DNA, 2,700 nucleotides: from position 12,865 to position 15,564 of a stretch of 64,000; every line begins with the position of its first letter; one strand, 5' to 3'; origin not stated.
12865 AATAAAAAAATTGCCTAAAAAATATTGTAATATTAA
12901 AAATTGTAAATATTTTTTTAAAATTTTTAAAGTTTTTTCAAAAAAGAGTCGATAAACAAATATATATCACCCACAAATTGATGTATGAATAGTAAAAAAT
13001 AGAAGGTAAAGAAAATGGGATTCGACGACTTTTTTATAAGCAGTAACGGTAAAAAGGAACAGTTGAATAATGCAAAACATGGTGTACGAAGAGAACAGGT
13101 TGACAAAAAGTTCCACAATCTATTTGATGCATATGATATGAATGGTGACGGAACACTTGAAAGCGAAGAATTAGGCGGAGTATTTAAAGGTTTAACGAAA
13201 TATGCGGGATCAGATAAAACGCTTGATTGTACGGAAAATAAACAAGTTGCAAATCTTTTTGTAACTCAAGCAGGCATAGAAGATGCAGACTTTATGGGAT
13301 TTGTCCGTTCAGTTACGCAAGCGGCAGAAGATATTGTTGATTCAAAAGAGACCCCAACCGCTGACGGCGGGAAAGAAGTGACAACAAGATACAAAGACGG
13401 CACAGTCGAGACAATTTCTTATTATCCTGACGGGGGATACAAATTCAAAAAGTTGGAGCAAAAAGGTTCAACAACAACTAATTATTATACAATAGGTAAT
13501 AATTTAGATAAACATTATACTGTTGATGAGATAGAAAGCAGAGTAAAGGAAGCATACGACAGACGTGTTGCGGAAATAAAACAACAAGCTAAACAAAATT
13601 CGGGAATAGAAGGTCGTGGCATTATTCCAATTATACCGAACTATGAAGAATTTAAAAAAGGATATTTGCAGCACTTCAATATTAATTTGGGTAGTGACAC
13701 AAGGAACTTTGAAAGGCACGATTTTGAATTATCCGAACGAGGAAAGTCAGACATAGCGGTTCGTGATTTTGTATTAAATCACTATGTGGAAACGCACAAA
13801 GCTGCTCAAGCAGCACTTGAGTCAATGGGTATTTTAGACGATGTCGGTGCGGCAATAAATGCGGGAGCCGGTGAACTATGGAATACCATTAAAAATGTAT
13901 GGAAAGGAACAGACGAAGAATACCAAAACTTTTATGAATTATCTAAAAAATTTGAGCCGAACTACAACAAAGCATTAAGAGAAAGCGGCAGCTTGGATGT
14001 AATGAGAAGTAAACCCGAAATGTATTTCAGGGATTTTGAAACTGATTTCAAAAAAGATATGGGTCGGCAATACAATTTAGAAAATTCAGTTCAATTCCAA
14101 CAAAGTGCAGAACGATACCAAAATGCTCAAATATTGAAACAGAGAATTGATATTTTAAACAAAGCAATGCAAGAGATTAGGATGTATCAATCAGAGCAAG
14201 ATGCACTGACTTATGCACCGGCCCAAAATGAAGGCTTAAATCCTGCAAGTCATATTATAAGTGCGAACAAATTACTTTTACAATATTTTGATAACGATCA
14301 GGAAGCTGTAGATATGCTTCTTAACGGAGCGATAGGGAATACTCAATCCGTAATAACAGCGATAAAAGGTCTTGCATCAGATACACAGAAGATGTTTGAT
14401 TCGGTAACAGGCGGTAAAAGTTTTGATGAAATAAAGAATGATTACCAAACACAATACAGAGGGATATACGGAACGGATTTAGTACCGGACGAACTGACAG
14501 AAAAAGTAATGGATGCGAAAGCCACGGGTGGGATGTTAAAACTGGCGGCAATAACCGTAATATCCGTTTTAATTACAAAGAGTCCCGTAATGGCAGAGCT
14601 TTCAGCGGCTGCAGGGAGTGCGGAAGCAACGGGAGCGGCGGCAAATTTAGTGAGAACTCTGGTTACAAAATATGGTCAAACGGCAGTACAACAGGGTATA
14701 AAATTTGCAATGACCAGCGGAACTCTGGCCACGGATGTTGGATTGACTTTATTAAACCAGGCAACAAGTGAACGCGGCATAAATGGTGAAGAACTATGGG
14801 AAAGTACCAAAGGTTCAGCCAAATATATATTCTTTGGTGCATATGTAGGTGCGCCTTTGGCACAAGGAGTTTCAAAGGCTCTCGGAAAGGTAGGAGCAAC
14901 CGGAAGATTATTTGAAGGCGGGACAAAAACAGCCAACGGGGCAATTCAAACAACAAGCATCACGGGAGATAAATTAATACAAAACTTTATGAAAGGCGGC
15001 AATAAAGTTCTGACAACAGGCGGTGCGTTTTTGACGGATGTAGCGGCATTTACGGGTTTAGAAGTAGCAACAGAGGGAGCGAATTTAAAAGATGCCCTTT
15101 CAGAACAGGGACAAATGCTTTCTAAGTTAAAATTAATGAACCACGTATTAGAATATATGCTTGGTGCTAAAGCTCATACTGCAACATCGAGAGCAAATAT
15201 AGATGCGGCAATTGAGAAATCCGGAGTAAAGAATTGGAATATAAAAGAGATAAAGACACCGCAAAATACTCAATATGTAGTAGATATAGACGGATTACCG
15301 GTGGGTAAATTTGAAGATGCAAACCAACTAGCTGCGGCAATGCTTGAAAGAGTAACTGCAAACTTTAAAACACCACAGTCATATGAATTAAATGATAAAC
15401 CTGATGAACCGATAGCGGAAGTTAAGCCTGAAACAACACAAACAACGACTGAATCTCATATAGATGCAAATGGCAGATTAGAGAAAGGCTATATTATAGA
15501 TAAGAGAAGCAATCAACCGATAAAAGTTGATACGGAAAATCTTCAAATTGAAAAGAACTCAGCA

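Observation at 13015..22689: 3224-aa giant protein with an unprecedented-looking domain chain and no signal peptide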

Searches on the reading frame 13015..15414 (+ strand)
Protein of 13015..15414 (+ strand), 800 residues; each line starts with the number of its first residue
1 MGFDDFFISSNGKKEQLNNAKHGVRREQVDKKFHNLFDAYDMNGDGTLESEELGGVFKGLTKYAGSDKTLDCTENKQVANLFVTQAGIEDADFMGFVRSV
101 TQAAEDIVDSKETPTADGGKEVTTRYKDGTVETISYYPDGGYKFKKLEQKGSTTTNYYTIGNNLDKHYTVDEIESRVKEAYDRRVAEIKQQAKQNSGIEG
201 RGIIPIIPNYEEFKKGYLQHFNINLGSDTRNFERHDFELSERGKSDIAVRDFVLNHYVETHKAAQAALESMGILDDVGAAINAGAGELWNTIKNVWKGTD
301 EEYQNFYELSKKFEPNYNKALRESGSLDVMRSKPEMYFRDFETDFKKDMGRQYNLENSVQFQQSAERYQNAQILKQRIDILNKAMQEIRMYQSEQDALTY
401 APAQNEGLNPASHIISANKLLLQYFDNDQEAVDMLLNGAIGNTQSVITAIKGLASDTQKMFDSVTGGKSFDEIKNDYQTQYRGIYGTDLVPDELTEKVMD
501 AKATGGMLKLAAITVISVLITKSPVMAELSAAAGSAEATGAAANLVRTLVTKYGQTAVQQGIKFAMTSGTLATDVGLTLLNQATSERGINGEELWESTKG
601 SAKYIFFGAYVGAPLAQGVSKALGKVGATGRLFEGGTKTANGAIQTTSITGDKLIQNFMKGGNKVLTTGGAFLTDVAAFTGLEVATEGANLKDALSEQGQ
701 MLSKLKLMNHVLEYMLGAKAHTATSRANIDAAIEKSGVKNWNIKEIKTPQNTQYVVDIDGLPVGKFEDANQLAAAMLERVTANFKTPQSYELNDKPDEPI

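Call 16: find_related_loci(query=window:13015-15414:+, collection=genome_contigs, flank=10000)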
Query window:13015-15414:+ (800 aa) in genome_contigs; peptide patterns used: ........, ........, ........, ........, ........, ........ (x = any residue, [..] = any of these).
166 stretches matched a pattern; 6 encode a relative of the query (tblastn E <= 1e-3); 6 distinct loci.
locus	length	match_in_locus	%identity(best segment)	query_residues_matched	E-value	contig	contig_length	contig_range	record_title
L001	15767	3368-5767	92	1-800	0e+0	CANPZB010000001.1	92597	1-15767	MAG: Candidatus Gastranaerophilales bacterium isolate Lapin-002__bin79 genome assembly, contig: Lapin-002__NODE_276_leng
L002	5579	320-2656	64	3-785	0e+0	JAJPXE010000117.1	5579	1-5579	MAG: Candidatus Gastranaerophilales bacterium isolate AH.11_8 NODE_1826_length_5579_cov_8.655322, whole genome shotgun s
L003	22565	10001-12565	54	1-799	0e+0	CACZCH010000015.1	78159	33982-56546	uncultured bacterium isolate RUG12494 genome assembly, contig: RUG12494_asm_15, whole genome shotgun sequence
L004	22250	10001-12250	59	1-799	0e+0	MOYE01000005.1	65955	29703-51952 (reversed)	MAG: Candidatus Gastranaerophilus phascolarctosicola isolate Zag_221 Contig_22638, whole genome shotgun sequence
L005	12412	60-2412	70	1-784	0e+0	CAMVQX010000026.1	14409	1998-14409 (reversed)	MAG TPA_asm: uncultured bacterium isolate SRR8387717_bin.108_metaWRAP_v1.3_MAG genome assembly, contig: ERZ14209541.8592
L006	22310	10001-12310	76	1-784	0e+0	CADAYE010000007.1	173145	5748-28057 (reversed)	uncultured bacterium isolate RUG13741 genome assembly, contig: RUG13741_asm_7, whole genome shotgun sequence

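Call 20: search_solved_structures(query=window:13015-15414:+, max_evalue=10)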
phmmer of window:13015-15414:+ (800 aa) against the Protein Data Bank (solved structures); distinct sequences matched with E-value up to 10: 32.
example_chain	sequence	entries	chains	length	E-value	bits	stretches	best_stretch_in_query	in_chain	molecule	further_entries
1ncx_A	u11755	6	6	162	0.041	15.8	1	29-67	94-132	TROPONIN C | Troponin C, skeletal muscle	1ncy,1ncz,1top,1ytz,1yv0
2w49_0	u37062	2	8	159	0.044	15.7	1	29-67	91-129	TROPONIN C, SKELETAL MUSCLE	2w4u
1tnw_A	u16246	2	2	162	0.052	15.5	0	29-64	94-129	TROPONIN C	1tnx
1tcf_A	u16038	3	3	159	0.056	15.4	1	29-64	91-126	TROPONIN C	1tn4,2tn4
2i08_A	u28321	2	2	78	0.1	14.5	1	27-61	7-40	Calmodulin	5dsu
8aht_A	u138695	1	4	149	0.12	14.3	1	26-62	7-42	Calmodulin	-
5tnc_A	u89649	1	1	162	0.12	14.3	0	26-63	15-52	TROPONIN-C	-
2n6a_A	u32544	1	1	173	0.15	14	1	25-62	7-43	human calmodulin/connexin-36 peptide hybrid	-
4tnc_A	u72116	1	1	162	0.16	13.9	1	26-64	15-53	TROPONIN C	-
1a2x_A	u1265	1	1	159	0.2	13.6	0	30-64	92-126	TROPONIN C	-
1sw8_A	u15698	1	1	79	0.24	13.3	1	27-62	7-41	Calmodulin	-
9nvn_E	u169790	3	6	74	0.25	13.2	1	27-62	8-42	Calmodulin-1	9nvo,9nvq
3b32_A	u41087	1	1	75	0.26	13.2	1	27-62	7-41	Calmodulin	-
1ak8_A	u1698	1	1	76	0.26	13.2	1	27-62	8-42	CALMODULIN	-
1f70_A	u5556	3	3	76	0.27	13.1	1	27-62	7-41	CALMODULIN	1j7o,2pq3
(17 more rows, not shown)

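Call 59: predict_structure(alignment_id=A3)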
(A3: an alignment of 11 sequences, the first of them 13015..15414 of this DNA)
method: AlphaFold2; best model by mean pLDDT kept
length: 800 residues; sequences in the alignment: 11
mean_pLDDT: 66.0   pTM: 0.52
mean pLDDT of the five models: 66.0, 63.9, 63.1, 61.9, 59.0
residues with pLDDT >= 90: 76; 70-90: 349; 50-70: 135; < 50: 240
segments of 3 or more residues with pLDDT < 50: 284-293, 296-303, 403-406, 505-508, 510-554, 556-630, 660-729, 782-800
pLDDT, mean of each block of 10 residues (from residue 1): 66 70 82 82 80 70 66 71 66 77 85 84 88 88 88 82 83 91 88 65 71 90 84 84 91 92 82 52 47 46 62 84 87 86 84 88 91 87 82 75 52 79 85 71 81 91 88 90 86 76 51 48 42 35 45 46 43 38 33 37 34 31 36 66 72 61 33 33 32 36 28 27 39 63 77 74 64 56 38 31
secondary structure, 60 per line:
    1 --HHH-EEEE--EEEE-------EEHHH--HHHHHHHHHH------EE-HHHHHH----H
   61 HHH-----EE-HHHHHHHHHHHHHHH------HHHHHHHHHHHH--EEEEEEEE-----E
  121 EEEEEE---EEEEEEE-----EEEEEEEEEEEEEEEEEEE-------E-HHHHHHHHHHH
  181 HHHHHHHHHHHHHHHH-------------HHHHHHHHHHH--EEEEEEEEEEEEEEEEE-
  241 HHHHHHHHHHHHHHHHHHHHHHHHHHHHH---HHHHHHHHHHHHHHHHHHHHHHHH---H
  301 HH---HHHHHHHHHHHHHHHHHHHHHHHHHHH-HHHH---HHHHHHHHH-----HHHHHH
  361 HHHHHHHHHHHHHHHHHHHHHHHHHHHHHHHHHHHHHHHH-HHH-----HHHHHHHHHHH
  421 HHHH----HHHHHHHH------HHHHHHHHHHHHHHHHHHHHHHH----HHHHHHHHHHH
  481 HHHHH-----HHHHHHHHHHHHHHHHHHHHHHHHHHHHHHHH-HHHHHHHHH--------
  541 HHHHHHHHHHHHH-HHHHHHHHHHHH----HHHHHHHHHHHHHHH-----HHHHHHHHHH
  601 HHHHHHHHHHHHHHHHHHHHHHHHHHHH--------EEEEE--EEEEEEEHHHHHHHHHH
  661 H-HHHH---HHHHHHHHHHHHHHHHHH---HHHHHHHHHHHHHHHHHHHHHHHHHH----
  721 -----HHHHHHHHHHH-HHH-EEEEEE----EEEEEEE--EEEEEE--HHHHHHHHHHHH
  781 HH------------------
elements in order (helices of 4 or more, strands of 3 or more residues): E7-10 E13-16 H31-40 H50-55 H60-63 H72-86 H93-104 E107-114 E120-126 E130-136 E142-160 H170-196 H210-220 E223-239 H241-269 H273-296 H306-332 H334-337 H341-349 H355-400 H410-424 H429-436 H443-465 H470-485 H491-522 H524-532 H541-553 H555-566 H571-585 H591-628 E637-641 E644-650 H651-661 H663-666 H670-687 H691-716 H726-736 E742-747 E752-758 E761-766 H769-782

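Call 61: fold_search(model_id=the predicted structure, library=pdb)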
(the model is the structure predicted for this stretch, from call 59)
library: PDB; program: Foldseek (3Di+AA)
matches with E <= 10: 211; with E <= 0.001: 1
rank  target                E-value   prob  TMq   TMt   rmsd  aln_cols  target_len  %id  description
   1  7nyw_B                1.8e-04  0.44  0.07  0.06  56.1       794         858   10  Cryo-EM structure of the MukBEF-MatP-DNA head module (released 2021-07-07)
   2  9qxx_A                1.1e-03  0.41  0.07  0.08  56.1       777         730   10  JetABC DNA loaded state dimer (released 2025-10-01)
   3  9qxx_B                1.6e-03  0.25  0.07  0.07  59.0       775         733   10  JetABC DNA loaded state dimer (released 2025-10-01)
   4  8q72_A                1.9e-03  0.30  0.07  0.07  57.6       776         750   10  E. coli plasmid-borne JetABCD(E248A) core in a cleavage-competent state (released 2024-01-31)
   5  9qxt_A                3.5e-03  0.28  0.08  0.08  55.8       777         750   10  E. coli JetABC dimer in the DNA boarding-holding state (released 2025-10-01)
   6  9qxu_B                5.5e-03  0.38  0.09  0.10  56.0       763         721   12  JetABC DNA loaded state monomer (open) (released 2025-10-01)
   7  9qxu_A                3.1e-02  0.12  0.07  0.07  54.5       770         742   10  JetABC DNA loaded state monomer (open) (released 2025-10-01)
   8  8dk2_D                3.9e-02  0.08  0.06  0.07  57.2       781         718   10  CryoEM structure of Pseudomonas aeruginosa PA14 JetABC in an unclamped state trapped in ATP dependent dimeric form (released 2022-10-05)
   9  7k58_C                4.3e-02  0.09  0.07  0.03  38.8       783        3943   10  Structure of outer-arm dyneins bound to microtubule with microtubule binding state 1(MTBS-1) (released 2021-09-29)
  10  9ea7                  2.1e-01  0.05  0.05  0.02  63.6       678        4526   10  The Structure of ApoB100 from Human Low-Density Lipoprotein (released 2024-12-18)
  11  8dk2_C                2.1e-01  0.04  0.05  0.06  60.6       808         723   11  CryoEM structure of Pseudomonas aeruginosa PA14 JetABC in an unclamped state trapped in ATP dependent dimeric form (released 2022-10-05)
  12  7tdz_A                2.6e-01  0.05  0.07  0.05  34.9       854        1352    9  Cryo-EM model of protomer of the cytoplasmic ring of the nuclear pore complex from Xenopus laevis (released 2022-06-22)
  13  9a1m_Q                4.6e-01  0.04  0.07  0.06  31.7       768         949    9  Integrative model of the nuclear pore complex from Schizosaccharomyces pombe (released 2021-11-12)
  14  9a65_B                5.8e-01  0.03  0.05  0.06  92.4       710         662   10  Integrative model of YVAQ-MCPB by crosslinking MS and deep learning (released 2024-09-18)
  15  9efk_M                7.2e-01  0.44  0.05  0.05   9.2        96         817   12  Cryo-EM structure of the portal-tail complex of LME-1 phage (released 2025-04-16)
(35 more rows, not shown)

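Call 69: find_related_loci(query=A3, collection=viral_contigs, flank=5000)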
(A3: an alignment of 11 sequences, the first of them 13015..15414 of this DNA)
Query A3 (800 aa) in viral_contigs; peptide patterns used: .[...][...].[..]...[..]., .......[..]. (x = any residue, [..] = any of these).
166 stretches matched a pattern; 1 encode a relative of the query (tblastn E <= 1e-3); 1 distinct loci.
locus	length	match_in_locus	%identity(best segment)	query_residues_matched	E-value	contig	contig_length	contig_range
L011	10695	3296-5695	81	1-797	0e+0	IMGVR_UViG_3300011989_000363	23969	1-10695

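Call 76: find_homologous_proteins(query=A3, max_evalue=0.001)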
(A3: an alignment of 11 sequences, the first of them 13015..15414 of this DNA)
Query A3 (11 sequences) (800 aa, profile of the alignment): 32 proteins with E <= 0.001 among 8000 candidates.
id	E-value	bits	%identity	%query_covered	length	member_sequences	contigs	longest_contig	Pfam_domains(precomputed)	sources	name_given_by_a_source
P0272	0.0e+0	1226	79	100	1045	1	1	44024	-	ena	-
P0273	0.0e+0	1147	64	98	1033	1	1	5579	-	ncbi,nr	ncbi:MAG: hypothetical protein LUB59_04000, partial [Candidatus Gastranaerophilales bacterium]|nr:hy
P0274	0.0e+0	1140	53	100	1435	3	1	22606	-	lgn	-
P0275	0.0e+0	1094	58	98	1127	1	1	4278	-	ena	-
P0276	0.0e+0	1087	58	98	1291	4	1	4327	-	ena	-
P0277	0.0e+0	1066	59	98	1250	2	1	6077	-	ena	-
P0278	0.0e+0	1062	58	98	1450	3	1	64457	-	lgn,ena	-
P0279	0.0e+0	1055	55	99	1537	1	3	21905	-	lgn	-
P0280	0.0e+0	1052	55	97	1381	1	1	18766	-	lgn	-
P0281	0.0e+0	1028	60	90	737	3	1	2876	-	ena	-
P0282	7.7e-286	969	50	100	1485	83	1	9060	-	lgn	-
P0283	6.5e-283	959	50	98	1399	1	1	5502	PF24390.2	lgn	-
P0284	7.9e-264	896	56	68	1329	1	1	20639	-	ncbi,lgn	-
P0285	1.1e-263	896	54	69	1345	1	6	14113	-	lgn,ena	-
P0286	1.5e-255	869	69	68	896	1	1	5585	-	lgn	-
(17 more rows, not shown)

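Call 87: search_solved_structures(query=A3, max_evalue=10)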
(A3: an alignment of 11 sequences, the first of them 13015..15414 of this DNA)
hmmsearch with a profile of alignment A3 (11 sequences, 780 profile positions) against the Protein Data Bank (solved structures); distinct sequences matched with E-value up to 10: 256 (the best 60 are shown).
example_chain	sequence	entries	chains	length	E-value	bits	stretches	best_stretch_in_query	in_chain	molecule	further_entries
6jlh_A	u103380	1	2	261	2e-05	26.5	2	33-91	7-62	Secretagogin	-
2be4_A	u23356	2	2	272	3.1e-05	25.9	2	33-91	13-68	hypothetical protein LOC449832 | Protein Zgc:100843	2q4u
2r2i_A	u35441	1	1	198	8.4e-05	24.4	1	25-80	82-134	Guanylyl cyclase-activating protein 1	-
7m2m_A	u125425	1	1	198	0.00025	22.9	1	26-132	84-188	Guanylate cyclase activator 1A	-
8vsx_A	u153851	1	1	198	0.00025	22.9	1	26-132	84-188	Guanylyl cyclase-activating protein 1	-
2na0_A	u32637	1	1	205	0.00032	22.5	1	25-83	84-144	Guanylyl cyclase-activating protein 1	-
1vrk_A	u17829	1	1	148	0.00055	21.7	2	32-66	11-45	CALMODULIN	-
6fie_B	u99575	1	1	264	0.00057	21.7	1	30-69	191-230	Calbindin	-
5b7x_A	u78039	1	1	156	0.0013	20.5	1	28-100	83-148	Calmodulin, putative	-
8bav_C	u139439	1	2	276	0.0014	20.4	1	31-60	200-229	Secretagogin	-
2f33_A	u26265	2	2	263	0.0015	20.3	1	30-67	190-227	Calbindin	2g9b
9t0h_B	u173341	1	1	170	0.0019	20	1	26-83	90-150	Neuronal calcium sensor 1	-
4yru_A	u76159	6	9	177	0.0021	19.8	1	26-83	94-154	Neuronal calcium sensor 1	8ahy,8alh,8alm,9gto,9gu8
4ov2_A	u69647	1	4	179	0.0021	19.8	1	26-83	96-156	Neuronal calcium sensor 1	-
8rx8_A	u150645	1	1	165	0.0022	19.7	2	30-104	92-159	Probable calcium-binding protein CML18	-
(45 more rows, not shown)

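Call 107: search_dna_similar(query=window:13015-15414:+, collection=phages, mode=protein, max_evalue=0.001, max_rows=10)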
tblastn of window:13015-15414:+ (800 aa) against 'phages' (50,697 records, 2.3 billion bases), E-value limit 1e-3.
No match.

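Call 108: search_dna_similar(query=window:13015-15414:+, collection=plasmids, mode=protein, max_evalue=0.001, max_rows=10)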
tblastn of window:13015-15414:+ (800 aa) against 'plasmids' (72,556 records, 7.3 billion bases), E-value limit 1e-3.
No match.
